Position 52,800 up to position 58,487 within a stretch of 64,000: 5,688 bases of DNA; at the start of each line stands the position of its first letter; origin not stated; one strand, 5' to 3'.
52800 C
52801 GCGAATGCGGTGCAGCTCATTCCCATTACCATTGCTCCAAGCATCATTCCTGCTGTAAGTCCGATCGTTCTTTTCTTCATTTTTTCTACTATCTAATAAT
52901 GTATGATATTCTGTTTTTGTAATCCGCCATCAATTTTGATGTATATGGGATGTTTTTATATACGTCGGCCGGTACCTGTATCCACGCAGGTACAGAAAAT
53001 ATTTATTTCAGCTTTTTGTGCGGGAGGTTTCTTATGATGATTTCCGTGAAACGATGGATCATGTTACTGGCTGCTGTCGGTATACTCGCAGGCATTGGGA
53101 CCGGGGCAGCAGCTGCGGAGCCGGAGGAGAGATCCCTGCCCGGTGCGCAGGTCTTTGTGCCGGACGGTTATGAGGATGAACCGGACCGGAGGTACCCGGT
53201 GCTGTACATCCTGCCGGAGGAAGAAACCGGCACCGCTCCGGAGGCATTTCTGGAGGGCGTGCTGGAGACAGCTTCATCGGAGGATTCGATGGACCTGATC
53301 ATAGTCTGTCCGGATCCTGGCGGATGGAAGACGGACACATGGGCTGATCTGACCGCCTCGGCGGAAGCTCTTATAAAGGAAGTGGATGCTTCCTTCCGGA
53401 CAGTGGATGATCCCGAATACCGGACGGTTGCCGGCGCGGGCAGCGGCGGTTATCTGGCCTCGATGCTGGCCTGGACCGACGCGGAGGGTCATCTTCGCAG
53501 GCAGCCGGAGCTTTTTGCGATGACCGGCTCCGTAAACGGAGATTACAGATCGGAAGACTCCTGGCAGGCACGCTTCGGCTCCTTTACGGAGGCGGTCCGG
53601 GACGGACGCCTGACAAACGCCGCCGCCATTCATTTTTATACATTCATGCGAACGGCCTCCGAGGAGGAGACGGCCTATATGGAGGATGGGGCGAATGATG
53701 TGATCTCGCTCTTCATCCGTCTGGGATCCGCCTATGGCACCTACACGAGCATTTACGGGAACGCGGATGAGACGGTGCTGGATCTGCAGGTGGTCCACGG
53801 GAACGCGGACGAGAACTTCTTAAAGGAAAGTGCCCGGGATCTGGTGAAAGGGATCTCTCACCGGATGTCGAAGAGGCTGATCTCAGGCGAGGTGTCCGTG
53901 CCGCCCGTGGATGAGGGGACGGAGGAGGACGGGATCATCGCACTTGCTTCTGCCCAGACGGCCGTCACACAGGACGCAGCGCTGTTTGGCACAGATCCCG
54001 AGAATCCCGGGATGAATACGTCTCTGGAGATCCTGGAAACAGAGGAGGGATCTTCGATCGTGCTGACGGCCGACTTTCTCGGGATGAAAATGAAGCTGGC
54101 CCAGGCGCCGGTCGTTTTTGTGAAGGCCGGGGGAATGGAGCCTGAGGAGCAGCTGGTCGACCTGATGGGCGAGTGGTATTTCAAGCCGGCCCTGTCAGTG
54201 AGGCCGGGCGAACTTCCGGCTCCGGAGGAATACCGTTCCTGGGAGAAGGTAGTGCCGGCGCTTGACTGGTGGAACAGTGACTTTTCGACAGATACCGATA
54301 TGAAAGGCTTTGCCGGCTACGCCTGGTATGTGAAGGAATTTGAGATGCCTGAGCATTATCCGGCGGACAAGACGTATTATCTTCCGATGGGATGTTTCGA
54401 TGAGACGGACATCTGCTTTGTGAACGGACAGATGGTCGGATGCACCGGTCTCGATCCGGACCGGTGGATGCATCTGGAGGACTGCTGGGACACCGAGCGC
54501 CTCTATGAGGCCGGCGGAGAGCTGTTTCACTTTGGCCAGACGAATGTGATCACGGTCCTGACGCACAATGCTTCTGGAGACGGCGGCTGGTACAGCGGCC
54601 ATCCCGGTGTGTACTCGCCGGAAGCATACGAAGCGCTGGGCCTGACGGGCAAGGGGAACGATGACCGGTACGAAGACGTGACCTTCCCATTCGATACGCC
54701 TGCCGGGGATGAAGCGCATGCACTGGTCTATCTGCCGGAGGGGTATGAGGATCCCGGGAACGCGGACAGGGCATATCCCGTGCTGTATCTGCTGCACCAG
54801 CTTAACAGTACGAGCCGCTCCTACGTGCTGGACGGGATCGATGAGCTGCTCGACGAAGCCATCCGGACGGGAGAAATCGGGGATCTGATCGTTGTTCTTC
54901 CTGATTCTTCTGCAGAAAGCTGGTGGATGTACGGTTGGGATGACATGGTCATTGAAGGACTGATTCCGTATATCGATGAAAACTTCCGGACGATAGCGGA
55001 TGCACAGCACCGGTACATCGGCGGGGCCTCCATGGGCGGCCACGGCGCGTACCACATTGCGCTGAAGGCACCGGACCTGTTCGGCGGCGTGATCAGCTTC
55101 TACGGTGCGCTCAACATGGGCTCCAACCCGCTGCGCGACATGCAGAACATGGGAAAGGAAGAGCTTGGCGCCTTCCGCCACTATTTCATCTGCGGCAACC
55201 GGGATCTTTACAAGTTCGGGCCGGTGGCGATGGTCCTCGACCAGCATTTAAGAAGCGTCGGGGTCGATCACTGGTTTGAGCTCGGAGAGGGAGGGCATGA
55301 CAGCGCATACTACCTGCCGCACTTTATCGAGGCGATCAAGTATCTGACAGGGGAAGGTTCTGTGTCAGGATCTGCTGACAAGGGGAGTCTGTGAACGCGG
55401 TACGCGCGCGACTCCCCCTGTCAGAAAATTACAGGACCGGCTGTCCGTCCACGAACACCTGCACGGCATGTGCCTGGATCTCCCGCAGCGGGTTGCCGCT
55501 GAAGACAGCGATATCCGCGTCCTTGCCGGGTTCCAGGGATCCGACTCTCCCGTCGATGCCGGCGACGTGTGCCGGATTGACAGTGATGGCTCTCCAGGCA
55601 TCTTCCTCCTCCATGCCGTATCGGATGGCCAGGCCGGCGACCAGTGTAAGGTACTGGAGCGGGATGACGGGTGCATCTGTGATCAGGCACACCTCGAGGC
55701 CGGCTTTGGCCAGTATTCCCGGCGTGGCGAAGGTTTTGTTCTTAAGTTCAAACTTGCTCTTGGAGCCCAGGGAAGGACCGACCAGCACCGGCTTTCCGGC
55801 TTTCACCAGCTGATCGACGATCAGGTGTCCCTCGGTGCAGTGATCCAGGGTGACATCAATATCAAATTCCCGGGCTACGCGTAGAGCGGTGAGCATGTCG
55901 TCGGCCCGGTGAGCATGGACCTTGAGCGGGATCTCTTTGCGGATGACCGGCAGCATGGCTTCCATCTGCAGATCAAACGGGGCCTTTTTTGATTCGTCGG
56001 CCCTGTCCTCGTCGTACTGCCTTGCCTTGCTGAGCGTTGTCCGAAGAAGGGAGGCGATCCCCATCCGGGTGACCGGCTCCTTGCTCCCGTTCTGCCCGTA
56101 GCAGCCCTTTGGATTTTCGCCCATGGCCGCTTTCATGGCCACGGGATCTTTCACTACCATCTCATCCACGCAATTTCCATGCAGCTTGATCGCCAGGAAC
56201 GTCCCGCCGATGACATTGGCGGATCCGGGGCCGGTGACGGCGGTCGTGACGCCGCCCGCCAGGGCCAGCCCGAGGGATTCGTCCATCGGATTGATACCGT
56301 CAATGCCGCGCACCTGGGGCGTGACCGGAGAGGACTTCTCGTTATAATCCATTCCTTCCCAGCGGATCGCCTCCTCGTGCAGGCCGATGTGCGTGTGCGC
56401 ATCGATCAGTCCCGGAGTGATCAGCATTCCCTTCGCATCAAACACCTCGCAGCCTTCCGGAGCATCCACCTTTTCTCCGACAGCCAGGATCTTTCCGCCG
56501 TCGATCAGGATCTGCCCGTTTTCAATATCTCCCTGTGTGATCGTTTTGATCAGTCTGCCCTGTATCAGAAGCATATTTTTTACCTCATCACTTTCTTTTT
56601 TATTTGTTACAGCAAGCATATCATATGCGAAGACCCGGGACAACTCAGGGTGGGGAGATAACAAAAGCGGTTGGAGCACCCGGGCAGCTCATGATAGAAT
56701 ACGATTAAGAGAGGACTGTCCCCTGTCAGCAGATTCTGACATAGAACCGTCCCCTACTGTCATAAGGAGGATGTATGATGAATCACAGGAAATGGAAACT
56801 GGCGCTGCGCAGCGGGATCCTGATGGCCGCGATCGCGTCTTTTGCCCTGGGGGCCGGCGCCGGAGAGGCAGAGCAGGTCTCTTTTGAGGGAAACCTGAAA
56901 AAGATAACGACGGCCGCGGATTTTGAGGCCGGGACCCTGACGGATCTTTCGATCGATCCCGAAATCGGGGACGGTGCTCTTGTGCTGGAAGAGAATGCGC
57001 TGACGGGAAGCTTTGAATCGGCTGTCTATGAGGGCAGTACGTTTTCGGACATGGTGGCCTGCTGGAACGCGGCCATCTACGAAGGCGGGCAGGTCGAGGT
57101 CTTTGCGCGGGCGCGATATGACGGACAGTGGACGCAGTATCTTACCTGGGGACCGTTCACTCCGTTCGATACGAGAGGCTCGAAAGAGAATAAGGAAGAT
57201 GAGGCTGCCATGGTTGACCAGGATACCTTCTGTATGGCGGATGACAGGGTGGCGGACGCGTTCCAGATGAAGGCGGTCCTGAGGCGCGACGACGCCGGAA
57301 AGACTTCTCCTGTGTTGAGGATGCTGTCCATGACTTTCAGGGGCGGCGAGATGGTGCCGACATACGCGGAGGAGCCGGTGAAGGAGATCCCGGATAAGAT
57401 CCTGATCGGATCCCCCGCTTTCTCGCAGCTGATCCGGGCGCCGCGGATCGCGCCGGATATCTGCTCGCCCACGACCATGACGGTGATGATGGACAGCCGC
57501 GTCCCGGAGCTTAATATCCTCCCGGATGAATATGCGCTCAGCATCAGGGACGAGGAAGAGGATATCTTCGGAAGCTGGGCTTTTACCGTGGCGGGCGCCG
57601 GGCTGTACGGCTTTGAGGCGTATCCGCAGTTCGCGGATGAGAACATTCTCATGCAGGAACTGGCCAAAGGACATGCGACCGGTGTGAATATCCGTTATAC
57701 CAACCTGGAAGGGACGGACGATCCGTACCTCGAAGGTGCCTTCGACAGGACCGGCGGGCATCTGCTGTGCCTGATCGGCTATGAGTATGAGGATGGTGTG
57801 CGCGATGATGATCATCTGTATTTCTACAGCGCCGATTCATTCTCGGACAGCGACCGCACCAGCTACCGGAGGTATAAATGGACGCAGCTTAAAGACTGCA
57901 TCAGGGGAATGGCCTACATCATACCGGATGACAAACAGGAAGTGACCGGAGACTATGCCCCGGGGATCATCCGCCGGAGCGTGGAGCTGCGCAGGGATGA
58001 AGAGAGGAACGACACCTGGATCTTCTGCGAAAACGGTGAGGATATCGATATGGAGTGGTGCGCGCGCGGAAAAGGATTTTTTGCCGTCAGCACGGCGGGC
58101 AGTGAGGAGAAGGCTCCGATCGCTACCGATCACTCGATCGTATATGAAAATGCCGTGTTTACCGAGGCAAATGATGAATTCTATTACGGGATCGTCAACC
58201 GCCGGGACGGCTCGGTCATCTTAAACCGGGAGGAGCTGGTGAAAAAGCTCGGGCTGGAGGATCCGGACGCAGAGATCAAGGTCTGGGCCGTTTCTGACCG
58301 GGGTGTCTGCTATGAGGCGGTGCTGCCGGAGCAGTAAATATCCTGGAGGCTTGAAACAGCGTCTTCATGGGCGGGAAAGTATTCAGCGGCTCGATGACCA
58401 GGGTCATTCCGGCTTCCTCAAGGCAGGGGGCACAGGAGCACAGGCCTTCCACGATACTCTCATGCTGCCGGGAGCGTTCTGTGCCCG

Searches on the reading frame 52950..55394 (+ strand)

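Call 58: search_protein_families(library=pfam, proteins=[window:52950-55394:+], max_evalue=0.00001)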
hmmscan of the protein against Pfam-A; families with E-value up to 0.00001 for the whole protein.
window:52950-55394:+ (814 aa): 1 family
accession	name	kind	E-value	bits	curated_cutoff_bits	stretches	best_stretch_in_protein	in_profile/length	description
PF00756.26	Esterase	-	3.6e-24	86.4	22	1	586-724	5-153/251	Putative esterase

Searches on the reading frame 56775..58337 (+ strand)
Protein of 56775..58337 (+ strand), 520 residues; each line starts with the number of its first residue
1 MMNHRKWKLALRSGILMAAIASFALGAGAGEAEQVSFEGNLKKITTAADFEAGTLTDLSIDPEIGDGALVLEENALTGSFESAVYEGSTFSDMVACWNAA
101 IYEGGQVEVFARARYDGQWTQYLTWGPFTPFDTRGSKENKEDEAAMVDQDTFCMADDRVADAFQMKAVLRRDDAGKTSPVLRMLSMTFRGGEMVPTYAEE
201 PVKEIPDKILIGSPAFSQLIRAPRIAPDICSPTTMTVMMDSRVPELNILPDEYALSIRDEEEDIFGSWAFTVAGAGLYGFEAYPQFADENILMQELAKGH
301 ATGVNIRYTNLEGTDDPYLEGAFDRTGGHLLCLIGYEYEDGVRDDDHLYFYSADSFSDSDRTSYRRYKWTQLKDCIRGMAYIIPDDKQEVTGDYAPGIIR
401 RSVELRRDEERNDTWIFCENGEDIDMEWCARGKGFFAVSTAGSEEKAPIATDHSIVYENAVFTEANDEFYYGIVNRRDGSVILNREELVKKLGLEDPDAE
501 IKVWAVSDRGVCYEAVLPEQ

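Call 58: search_protein_families(library=pfam, proteins=[window:56775-58337:+], max_evalue=0.00001)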
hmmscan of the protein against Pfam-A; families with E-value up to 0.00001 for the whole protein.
window:56775-58337:+ (520 aa): 0 families

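Call 70: search_protein_families(library=pfam, proteins=[window:56775-58337:+], max_evalue=0.1)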
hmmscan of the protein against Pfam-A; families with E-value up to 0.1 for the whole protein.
window:56775-58337:+ (520 aa): 1 family
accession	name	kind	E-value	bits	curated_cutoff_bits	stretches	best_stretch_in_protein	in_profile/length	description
PF13529.12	Peptidase_C39_2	-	0.0028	18.7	24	1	214-340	4-134/143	Peptidase_C39 like family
